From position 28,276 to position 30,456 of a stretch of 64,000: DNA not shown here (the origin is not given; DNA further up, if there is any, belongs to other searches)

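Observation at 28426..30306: Single-polypeptide NeuB-NeuA fusion (nonulosonic acid synthase + CMP-activating cytidylyltransferase)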

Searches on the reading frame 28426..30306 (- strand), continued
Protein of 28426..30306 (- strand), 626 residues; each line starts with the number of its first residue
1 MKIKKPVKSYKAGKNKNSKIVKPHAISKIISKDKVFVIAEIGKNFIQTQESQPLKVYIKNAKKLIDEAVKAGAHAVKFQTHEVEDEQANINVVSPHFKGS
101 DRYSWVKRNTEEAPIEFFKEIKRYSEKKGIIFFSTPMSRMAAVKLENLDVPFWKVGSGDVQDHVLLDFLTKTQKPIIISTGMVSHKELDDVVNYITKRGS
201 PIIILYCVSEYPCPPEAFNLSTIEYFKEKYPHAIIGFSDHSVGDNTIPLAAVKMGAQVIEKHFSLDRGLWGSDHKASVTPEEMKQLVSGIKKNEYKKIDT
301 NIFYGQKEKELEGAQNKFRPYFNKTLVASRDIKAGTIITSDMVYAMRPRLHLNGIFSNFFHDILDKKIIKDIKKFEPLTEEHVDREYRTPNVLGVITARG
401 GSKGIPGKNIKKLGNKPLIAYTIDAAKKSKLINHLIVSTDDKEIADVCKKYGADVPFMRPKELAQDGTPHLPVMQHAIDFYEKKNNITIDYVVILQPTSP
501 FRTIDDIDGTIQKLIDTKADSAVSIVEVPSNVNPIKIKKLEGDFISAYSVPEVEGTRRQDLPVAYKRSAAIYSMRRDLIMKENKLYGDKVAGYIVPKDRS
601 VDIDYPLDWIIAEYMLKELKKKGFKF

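Call 51: find_encoding_contigs(protein=P0194, flank=5000, max_places=1)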
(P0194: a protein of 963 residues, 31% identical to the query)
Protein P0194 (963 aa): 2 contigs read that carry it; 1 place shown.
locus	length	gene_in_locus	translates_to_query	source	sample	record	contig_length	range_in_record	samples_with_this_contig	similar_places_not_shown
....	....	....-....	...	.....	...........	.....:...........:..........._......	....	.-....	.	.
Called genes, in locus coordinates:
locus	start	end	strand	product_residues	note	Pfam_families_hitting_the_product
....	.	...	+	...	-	?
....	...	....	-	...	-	-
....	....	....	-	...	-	-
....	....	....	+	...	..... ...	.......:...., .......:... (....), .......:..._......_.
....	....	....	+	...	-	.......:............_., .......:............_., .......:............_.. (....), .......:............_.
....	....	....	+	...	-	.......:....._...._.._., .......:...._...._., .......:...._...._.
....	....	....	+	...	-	-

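Call 52: search_protein_families(library=ncbifam, proteins=[P0162, P0166, P0194, P0017, P0008, P0034, P0002, P0165, P0168], max_evalue=1e-20)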
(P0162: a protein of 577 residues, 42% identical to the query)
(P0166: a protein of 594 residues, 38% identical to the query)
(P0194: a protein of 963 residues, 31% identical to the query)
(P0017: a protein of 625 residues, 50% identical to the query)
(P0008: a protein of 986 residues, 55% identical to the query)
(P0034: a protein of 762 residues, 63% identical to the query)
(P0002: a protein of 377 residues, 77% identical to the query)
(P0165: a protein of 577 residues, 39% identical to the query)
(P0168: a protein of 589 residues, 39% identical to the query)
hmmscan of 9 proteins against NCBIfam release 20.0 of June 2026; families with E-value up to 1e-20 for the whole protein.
P0162 (577 aa): 3 families
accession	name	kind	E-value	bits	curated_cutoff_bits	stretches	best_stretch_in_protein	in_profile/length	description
TIGR03569.1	NeuB_NnaB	equivalog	8.2e-138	458.9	399.65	1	247-570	1-328/329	N-acetylneuraminate synthase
TIGR03586.1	PseI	equivalog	2.3e-94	316.3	340.25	1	247-571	2-327/327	pseudaminic acid synthase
TIGR03584.1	PseF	equivalog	2.5e-55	187.6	205.7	1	8-231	1-221/222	pseudaminic acid cytidylyltransferase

P0166 (594 aa): 3 families
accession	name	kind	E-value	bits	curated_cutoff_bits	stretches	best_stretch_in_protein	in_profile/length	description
TIGR03569.1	NeuB_NnaB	equivalog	2.6e-97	325.8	399.65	1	17-340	1-328/329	N-acetylneuraminate synthase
TIGR03586.1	PseI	equivalog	4.8e-72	242.9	340.25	1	17-337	2-323/327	pseudaminic acid synthase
TIGR03584.1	PseF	equivalog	2.2e-42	145.2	205.7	1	361-585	1-220/222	pseudaminic acid cytidylyltransferase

P0194 (963 aa): 2 families
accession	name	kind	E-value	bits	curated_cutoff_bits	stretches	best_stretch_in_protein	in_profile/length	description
TIGR03569.1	NeuB_NnaB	equivalog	7.2e-157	521.6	399.65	2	16-345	1-315/329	N-acetylneuraminate synthase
TIGR03586.1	PseI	equivalog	5.9e-127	423.4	340.25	2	16-359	2-325/327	pseudaminic acid synthase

P0017 (625 aa): 3 families
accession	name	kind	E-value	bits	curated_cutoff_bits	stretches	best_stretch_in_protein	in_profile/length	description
TIGR03569.1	NeuB_NnaB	equivalog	8.9e-82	274.8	399.65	1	265-608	2-322/329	N-acetylneuraminate synthase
TIGR03586.1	PseI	equivalog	1.4e-63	215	340.25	1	265-614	3-326/327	pseudaminic acid synthase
TIGR03584.1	PseF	equivalog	2.1e-49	168.2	205.7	1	10-234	1-219/222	pseudaminic acid cytidylyltransferase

P0008 (986 aa): 4 families
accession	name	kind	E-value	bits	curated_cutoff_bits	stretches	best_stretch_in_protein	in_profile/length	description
TIGR03568.1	NeuC_NnaA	equivalog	4.7e-114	381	235.9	1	366-732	1-365/365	UDP-N-acetylglucosamine 2-epimerase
TIGR03569.1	NeuB_NnaB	equivalog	9.7e-77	258.2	399.65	1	18-351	2-325/329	N-acetylneuraminate synthase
TIGR03586.1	PseI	equivalog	9.7e-67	225.5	340.25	1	40-354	16-326/327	pseudaminic acid synthase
TIGR03584.1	PseF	equivalog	8.5e-46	156.4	205.7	1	760-979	2-218/222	pseudaminic acid cytidylyltransferase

P0034 (762 aa): 3 families
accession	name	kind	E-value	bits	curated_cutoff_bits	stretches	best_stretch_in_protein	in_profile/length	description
TIGR03568.1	NeuC_NnaA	equivalog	4.8e-103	344.9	235.9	1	379-749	1-365/365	UDP-N-acetylglucosamine 2-epimerase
TIGR03569.1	NeuB_NnaB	equivalog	5.2e-74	249.2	399.65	1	19-359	2-327/329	N-acetylneuraminate synthase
TIGR03586.1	PseI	equivalog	1.3e-62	211.9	340.25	1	19-360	3-326/327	pseudaminic acid synthase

P0002 (377 aa): 2 families
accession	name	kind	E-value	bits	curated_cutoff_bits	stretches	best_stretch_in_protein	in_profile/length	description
TIGR03569.1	NeuB_NnaB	equivalog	2.2e-72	243.9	399.65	1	27-366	1-325/329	N-acetylneuraminate synthase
TIGR03586.1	PseI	equivalog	9.7e-63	212.3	340.25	1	28-369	3-326/327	pseudaminic acid synthase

P0165 (577 aa): 3 families
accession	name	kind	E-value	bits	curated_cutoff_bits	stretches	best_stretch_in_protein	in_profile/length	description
TIGR03569.1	NeuB_NnaB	equivalog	1.1e-122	409.2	399.65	1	252-571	1-329/329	N-acetylneuraminate synthase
TIGR03586.1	PseI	equivalog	2.7e-89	299.6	340.25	1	252-568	2-324/327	pseudaminic acid synthase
TIGR03584.1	PseF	equivalog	1.6e-48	165.3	205.7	1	7-228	1-219/222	pseudaminic acid cytidylyltransferase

P0168 (589 aa): 3 families
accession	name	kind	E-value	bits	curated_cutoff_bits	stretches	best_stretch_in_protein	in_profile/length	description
TIGR03569.1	NeuB_NnaB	equivalog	2.5e-130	434.4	399.65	1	251-577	1-329/329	N-acetylneuraminate synthase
TIGR03586.1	PseI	equivalog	2.1e-90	303.3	340.25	1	251-573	2-323/327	pseudaminic acid synthase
TIGR03584.1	PseF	equivalog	1.6e-48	165.2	205.7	1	6-224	1-219/222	pseudaminic acid cytidylyltransferase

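Call 67: find_encoding_contigs(protein=P0041, flank=6000, max_places=1)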
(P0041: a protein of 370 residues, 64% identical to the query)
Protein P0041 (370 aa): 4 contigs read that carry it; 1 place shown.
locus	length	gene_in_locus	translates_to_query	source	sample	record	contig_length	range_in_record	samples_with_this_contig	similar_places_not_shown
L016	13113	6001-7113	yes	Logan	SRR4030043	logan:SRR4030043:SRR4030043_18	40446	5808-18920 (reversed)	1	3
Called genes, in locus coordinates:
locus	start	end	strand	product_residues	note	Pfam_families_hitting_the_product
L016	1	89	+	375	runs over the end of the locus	PF02776:TPP_enzyme_N, PF02775:TPP_enzyme_C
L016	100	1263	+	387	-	PF00465:Fe-ADH, PF13685:Fe-ADH_2, PF25137:ADH_Fe_C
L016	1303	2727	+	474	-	PF02310:B12-binding, PF04055:Radical_SAM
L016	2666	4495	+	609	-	PF00664:ABC_membrane, PF02463:SMC_N (weak), PF00005:ABC_tran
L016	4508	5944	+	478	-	PF05159:Capsule_synth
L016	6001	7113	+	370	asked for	PF03102:NeuB, PF08666:SAF (weak)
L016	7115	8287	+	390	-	PF02350:Epimerase_2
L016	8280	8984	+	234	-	PF02348:CTP_transf_3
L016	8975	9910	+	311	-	PF00389:2-Hacid_dh, PF03807:F420_oxidored (faint), PF02826:2-Hacid_dh_C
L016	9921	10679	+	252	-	-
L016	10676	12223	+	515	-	-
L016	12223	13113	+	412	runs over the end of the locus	PF04464:Glyphos_transf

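Call 68: find_encoding_contigs(protein=P0102, flank=6000, max_places=1)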
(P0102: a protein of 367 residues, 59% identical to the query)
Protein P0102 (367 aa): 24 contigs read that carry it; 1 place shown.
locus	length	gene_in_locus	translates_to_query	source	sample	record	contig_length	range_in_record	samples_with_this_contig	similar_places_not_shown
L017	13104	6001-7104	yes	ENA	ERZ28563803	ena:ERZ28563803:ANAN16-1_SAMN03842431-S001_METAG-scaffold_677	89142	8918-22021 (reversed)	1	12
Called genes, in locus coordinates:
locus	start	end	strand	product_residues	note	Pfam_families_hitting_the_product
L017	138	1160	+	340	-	-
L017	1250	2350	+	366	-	PF03102:NeuB, PF08666:SAF (weak)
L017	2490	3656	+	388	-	PF02350:Epimerase_2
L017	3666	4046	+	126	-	PF00571:CBS (faint)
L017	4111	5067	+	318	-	PF01073:3Beta_HSD, PF01370:Epimerase, PF02719:Polysacc_synt_2, PF04321:RmlD_sub_bind, PF16363:GDP_Man_Dehyd, PF07993:NAD_binding_4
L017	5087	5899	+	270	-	PF00763:THF_DHG_CYH, PF02882:THF_DHG_CYH_C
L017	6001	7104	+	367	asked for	PF03102:NeuB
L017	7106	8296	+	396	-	PF02350:Epimerase_2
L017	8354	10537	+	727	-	PF00515:TPR_1 (faint), PF04932:Wzy_C, PF21033:RMD1-3 (faint), PF13432:TPR_16 (faint), PF13176:TPR_7 (faint), PF13424:TPR_12 (faint), PF13428:TPR_14 (faint), PF14559:TPR_19, +4 more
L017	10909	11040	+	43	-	-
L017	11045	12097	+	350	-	PF01565:FAD_binding_4, PF02873:MurB_C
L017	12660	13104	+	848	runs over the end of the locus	PF07517:SecA_DEAD, PF01043:SecA_PP_bind, PF21090:P-loop_SecA, PF07516:SecA_SW, PF02810:SEC-C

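Call 69: find_encoding_contigs(protein=P0112, flank=6000, max_places=1)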
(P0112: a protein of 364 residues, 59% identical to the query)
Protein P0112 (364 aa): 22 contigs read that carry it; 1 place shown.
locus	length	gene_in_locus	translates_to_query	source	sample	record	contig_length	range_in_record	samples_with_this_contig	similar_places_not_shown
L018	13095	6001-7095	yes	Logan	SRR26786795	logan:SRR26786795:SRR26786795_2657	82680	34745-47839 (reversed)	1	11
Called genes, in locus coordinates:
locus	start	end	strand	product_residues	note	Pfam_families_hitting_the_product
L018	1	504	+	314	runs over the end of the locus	PF01073:3Beta_HSD (weak), PF01370:Epimerase, PF02719:Polysacc_synt_2 (faint), PF04321:RmlD_sub_bind (weak), PF16363:GDP_Man_Dehyd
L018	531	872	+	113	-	-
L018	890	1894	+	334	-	PF01370:Epimerase, PF02719:Polysacc_synt_2 (weak), PF04321:RmlD_sub_bind, PF16363:GDP_Man_Dehyd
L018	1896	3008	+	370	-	PF13524:Glyco_trans_1_2 (weak)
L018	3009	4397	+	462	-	PF04464:Glyphos_transf (faint)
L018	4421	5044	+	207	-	PF05711:TylF, PF13578:Methyltransf_24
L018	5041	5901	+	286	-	PF13489:Methyltransf_23, PF07021:MetW (weak), PF13847:Methyltransf_31 (weak), PF08241:Methyltransf_11, PF08242:Methyltransf_12, PF13649:Methyltransf_25 (weak)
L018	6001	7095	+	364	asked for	PF03102:NeuB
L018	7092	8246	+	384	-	PF02350:Epimerase_2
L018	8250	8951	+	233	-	PF02348:CTP_transf_3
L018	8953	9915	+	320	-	PF00389:2-Hacid_dh, PF02826:2-Hacid_dh_C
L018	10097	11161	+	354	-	PF02350:Epimerase_2 (weak)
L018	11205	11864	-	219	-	PF02397:Bac_transf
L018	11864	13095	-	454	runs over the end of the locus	PF02397:Bac_transf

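Call 73: find_encoding_contigs(protein=window:28426-30306:-, flank=2500, max_places=8)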
Protein window:28426-30306:- (626 aa): 3 contigs read that carry it; 1 place shown.
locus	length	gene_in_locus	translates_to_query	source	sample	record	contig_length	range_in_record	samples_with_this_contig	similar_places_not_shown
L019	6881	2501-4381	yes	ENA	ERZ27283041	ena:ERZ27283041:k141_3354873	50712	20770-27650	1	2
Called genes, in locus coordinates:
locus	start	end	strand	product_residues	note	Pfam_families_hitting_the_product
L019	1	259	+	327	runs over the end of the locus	PF13489:Methyltransf_23, PF08242:Methyltransf_12 (faint)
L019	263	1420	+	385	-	PF02350:Epimerase_2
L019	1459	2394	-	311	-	PF00892:EamA (faint)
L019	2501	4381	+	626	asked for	PF03102:NeuB, PF08666:SAF (weak), PF02348:CTP_transf_3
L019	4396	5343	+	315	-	PF00389:2-Hacid_dh, PF02826:2-Hacid_dh_C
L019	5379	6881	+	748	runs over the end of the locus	PF07719:TPR_2 (faint), PF04932:Wzy_C, PF21033:RMD1-3 (faint), PF23914:TPR_CcmH_CycH (faint), PF13181:TPR_8 (faint), PF13428:TPR_14 (faint), PF12895:ANAPC3 (weak), PF14559:TPR_19, +5 more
